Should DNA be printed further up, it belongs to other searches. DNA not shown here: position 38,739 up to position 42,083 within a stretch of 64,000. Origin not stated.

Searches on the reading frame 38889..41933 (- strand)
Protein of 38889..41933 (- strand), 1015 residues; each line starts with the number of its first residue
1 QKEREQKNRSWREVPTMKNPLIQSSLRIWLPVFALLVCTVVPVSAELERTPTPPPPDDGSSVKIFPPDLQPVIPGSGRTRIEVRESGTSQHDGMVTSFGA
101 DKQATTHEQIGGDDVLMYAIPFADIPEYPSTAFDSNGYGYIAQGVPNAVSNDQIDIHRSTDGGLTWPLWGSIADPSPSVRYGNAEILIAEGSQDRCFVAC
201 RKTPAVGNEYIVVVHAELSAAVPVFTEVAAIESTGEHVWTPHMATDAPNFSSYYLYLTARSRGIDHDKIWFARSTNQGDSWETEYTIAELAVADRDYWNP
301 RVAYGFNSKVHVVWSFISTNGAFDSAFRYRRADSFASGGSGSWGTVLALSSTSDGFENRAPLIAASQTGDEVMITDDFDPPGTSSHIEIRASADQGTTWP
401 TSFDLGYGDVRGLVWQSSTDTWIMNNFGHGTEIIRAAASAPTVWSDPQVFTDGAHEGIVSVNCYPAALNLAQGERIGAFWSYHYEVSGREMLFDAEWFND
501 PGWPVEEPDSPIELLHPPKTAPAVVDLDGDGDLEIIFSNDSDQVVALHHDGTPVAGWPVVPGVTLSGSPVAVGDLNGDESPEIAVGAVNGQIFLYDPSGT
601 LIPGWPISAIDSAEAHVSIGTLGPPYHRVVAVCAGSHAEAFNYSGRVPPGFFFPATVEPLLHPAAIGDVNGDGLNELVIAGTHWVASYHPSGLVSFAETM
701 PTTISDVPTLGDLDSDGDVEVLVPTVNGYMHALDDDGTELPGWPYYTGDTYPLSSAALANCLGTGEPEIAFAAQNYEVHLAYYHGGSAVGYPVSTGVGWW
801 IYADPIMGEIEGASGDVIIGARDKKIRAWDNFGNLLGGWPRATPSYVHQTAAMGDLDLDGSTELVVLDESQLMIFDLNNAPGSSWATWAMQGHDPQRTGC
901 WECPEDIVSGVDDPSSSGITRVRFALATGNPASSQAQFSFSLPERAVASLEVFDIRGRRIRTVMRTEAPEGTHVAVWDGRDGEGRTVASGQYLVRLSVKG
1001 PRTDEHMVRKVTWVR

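Call 9: search_protein_families(library=pfam, proteins=[window:38889-41933:-], max_evalue=0.01)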
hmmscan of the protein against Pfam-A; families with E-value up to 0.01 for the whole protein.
window:38889-41933:- (1015 aa): 5 families
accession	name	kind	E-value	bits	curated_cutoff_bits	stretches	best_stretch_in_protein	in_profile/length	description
PF13517.12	FG-GAP_3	-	2e-17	64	26.9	2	526-585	1-61/61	FG-GAP-like repeat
PF13860.13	FlgD_ig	-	1.8e-09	37.8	27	1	934-998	8-75/79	FlgD Ig-like domain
PF01839.29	FG-GAP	-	4.3e-09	36.5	22.1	0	570-591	5-33/37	FG-GAP repeat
PF25292.1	Beta-prop_CGLA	-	6.2e-06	26.3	26.8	0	711-756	37-79/316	Lambda-carrageenase beta-propeller domain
PF02012.26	BNR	-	0.0076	16.5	27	0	158-166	2-10/12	BNR/Asp-box repeat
